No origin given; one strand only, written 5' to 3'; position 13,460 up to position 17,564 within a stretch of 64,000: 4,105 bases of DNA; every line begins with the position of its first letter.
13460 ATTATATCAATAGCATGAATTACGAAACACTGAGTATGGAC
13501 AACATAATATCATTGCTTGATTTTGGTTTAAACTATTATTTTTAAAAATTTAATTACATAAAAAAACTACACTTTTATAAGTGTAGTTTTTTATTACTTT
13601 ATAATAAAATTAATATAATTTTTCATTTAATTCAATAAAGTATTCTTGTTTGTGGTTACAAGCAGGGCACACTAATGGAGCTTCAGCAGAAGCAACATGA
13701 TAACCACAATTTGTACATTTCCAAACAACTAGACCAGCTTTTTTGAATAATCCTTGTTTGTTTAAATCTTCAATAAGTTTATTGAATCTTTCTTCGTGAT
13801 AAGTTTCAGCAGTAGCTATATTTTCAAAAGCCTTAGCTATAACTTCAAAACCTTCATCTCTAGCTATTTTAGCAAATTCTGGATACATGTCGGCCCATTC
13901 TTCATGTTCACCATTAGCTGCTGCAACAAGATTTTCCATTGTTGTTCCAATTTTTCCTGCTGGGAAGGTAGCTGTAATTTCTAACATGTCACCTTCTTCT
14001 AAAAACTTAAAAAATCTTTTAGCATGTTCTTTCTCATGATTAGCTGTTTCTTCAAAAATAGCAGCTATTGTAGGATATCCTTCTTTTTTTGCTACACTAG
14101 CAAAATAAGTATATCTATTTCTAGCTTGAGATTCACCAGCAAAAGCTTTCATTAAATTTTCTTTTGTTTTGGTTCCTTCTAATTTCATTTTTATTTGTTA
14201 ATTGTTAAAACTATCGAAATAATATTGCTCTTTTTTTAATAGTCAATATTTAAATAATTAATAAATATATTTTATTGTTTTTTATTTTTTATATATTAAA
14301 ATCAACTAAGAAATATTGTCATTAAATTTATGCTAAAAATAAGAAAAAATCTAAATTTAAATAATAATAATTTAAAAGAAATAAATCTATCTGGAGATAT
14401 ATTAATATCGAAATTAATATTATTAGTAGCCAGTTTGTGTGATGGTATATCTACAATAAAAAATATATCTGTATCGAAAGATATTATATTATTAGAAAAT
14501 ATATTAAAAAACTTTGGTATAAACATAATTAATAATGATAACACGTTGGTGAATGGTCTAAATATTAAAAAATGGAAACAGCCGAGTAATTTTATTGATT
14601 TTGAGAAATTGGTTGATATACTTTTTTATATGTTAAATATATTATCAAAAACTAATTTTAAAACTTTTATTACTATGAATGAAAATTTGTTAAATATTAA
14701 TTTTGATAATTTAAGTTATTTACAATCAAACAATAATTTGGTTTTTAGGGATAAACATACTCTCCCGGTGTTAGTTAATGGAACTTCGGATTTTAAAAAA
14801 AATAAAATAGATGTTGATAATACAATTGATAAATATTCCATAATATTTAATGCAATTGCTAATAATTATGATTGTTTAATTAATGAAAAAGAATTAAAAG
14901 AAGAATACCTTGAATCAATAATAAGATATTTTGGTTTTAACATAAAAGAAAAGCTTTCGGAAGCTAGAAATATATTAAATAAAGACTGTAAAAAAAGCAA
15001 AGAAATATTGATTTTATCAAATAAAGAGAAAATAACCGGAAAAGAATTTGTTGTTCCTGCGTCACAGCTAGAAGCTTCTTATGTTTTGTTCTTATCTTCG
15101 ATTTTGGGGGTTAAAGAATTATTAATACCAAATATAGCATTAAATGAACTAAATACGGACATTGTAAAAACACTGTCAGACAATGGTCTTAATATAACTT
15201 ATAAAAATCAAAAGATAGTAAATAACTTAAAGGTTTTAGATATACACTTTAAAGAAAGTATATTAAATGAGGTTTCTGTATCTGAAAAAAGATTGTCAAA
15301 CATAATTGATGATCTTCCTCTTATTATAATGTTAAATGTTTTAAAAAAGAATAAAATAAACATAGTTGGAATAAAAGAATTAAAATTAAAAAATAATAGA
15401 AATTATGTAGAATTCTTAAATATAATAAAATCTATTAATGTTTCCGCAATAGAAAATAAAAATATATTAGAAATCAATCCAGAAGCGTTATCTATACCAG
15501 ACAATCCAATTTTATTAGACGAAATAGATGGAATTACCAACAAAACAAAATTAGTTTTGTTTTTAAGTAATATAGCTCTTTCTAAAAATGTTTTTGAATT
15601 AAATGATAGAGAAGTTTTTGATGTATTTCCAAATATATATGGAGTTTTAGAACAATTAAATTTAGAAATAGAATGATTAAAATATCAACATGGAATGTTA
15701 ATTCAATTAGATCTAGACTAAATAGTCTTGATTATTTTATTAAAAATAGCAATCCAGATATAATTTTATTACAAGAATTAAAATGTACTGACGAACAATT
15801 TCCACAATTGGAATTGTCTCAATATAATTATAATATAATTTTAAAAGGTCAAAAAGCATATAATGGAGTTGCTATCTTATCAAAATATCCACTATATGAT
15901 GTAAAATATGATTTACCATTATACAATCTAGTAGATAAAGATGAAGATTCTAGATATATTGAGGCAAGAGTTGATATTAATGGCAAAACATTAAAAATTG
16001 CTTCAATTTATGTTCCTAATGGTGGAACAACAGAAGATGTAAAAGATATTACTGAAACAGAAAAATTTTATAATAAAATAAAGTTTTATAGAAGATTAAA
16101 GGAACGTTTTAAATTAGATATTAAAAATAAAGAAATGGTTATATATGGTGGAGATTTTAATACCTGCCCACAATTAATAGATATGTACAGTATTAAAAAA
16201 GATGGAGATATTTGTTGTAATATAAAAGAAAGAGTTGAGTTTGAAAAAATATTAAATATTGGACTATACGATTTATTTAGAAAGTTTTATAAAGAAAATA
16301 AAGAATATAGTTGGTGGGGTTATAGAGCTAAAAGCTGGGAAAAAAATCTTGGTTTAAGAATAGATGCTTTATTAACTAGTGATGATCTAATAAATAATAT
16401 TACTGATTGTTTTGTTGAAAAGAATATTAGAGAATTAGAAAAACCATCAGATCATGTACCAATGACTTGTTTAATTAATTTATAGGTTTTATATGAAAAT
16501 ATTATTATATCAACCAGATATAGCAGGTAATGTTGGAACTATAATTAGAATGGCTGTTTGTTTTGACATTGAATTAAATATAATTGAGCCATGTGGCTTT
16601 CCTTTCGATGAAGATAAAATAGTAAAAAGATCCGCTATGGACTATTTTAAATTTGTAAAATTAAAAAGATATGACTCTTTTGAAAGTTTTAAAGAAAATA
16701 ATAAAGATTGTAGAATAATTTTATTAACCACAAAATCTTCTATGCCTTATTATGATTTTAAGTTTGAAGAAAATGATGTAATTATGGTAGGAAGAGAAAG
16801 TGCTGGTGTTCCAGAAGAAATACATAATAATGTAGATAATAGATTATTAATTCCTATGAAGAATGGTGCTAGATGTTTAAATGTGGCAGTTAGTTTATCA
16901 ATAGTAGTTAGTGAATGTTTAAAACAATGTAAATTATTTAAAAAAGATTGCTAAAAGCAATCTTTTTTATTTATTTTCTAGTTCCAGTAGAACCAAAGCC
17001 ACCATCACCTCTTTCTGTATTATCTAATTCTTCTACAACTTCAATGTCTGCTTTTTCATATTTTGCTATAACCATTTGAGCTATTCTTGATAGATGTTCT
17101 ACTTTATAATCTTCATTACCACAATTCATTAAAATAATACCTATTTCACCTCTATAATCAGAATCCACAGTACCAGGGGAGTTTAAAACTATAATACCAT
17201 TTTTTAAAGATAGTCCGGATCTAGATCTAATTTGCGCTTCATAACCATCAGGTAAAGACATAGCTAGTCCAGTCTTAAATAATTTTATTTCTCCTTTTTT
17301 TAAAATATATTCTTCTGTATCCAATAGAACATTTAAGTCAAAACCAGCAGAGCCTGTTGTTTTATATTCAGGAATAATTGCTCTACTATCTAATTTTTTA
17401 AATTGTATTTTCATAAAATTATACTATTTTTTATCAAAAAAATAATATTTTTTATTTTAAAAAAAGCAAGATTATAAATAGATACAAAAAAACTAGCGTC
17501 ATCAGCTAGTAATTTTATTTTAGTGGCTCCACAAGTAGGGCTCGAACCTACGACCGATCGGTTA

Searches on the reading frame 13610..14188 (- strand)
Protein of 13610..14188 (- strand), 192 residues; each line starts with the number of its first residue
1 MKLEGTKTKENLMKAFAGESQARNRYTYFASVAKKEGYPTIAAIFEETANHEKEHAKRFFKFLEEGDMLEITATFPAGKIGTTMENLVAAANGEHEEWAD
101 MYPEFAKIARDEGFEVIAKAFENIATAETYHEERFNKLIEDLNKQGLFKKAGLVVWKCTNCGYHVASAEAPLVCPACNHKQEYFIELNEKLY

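Call 9: search_protein_families(library=pfam, proteins=[window:13610-14188:-], max_evalue=0.0001)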
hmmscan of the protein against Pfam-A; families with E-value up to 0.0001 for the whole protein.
window:13610-14188:- (192 aa): 5 families
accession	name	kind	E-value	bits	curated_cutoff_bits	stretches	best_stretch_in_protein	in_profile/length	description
PF02915.23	Rubrerythrin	-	1.4e-33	116.6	22.8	1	10-138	1-136/137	Rubrerythrin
PF21349.2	RUBY_RBDX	-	2.4e-12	46.5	26.5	1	156-184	1-29/30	Rubrerythrin, rubredoxin-like domain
PF00210.30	Ferritin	-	4.1e-12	46.7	24.5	1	10-143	2-140/142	Ferritin-like domain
PF23458.2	DUF7130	-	2.9e-05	24.3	35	0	147-188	46-87/89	Domain of unknown function (DUF7130)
PF03232.19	COQ7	-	9e-05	22.6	23.5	0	16-97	11-89/169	Ubiquinone biosynthesis protein COQ7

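Call 54: search_protein_families(library=ncbifam, proteins=[window:13610-14188:-], max_evalue=0.01)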
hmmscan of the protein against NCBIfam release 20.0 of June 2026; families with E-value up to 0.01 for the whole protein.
window:13610-14188:- (192 aa): 9 families
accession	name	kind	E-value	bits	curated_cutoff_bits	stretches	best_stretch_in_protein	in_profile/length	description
NF045767.1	RuberyRbr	equivalog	6.9e-83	277.5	200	1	2-189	3-192/194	rubrerythrin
NF045783.1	Nigrythrn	equivalog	5.2e-25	88.7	340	1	7-184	28-199/202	nigerythrin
NF045676.1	FeExpMbfA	equivalog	1.1e-06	28.3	450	1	9-62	10-62/318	iron exporter MbfA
NF045720.1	rubredox_RCKP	subfamily_domain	1.5e-05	24.4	45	1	155-183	3-31/34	RCKP-type rubredoxin-like domain-containing protein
NF008261.0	PRK11032.1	equivalog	0.00013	22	183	1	83-181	47-152/160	zinc ribbon-containing protein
NF033497.1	rubre_like_arch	subfamily_domain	0.00052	19.7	32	1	158-178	3-23/34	rubrerythrin-like domain-containing protein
NF004629.0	PRK05973.1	equivalog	0.00071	18.7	156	1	31-96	31-94/237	DNA helicase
NF034126.3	PRK09521.1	equivalog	0.00098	19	90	1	150-181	139-170/180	exosome complex RNA-binding protein Csl4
NF058679.1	EncB_fam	subfamily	0.002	18.1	90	1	13-70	26-80/117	encapsulin nanocompartment ferritin-likeEncB family encapsulin nanocompartment ferritin-like cargo protein cargo protein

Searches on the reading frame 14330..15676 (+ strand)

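Call 10: search_protein_families(library=pfam, proteins=[window:14330-15676:+], max_evalue=0.0001)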
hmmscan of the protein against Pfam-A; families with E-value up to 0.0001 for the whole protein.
window:14330-15676:+ (448 aa): 1 family
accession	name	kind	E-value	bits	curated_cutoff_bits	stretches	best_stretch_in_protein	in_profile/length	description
PF00275.25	EPSP_synthase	-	4.2e-15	55.8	22.8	1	16-384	9-365/417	EPSP synthase (3-phosphoshikimate 1-carboxyvinyltransferase)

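Call 54: search_protein_families(library=ncbifam, proteins=[window:14330-15676:+], max_evalue=0.01)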
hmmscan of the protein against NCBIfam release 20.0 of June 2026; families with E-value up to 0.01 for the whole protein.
window:14330-15676:+ (448 aa): 5 families
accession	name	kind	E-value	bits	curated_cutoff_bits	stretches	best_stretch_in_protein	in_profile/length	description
NF011381.1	PRK14806.1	equivalog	4.4e-26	91.3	902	1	17-382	315-671/733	bifunctional prephenate dehydrogenase/3-phosphoshikimate 1-carboxyvinyltransferase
TIGR01356.1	aroA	equivalog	2.6e-21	75.9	287.25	1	17-386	2-359/415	3-phosphoshikimate 1-carboxyvinyltransferase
TIGR01072.1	murA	equivalog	1.5e-05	24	392.7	0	30-71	170-211/416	UDP-N-acetylglucosamine 1-carboxyvinyltransferase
NF006873.0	PRK09369.1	subfamily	0.0011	17.6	297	0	29-71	170-212/419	UDP-N-acetylglucosamine 1-carboxyvinyltransferase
NF008816.0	PRK11860.1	equivalog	0.0014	16.9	943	1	17-78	18-80/662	bifunctional 3-phosphoshikimate 1-carboxyvinyltransferase/cytidylate kinase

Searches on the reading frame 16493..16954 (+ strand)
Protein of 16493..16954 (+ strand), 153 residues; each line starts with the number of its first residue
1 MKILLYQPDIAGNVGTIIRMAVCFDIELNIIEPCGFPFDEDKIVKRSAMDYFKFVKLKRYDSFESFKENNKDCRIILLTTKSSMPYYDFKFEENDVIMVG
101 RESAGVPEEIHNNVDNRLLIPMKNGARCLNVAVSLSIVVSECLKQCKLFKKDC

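Call 10: search_protein_families(library=pfam, proteins=[window:16493-16954:+], max_evalue=0.0001)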
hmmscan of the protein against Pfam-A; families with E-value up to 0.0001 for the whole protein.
window:16493-16954:+ (153 aa): 1 family
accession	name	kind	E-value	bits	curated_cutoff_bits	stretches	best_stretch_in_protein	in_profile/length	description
PF00588.24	SpoU_methylase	-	7.8e-31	107.5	29.7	1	2-139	3-141/142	SpoU rRNA Methylase family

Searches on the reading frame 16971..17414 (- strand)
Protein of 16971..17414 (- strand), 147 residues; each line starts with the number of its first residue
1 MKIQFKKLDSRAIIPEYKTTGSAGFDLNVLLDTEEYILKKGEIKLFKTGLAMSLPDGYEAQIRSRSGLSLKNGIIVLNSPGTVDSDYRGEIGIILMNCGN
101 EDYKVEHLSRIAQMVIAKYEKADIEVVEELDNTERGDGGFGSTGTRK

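Call 10: search_protein_families(library=pfam, proteins=[window:16971-17414:-], max_evalue=0.0001)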
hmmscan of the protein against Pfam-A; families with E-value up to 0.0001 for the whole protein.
window:16971-17414:- (147 aa): 2 families
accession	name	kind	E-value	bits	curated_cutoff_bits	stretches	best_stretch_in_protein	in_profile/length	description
PF00692.24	dUTPase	-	4.1e-32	111.1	22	1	12-144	3-129/129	dUTPase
PF22769.1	DCD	-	5.2e-08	33.6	27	1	33-118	68-152/153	dCTP deaminase-like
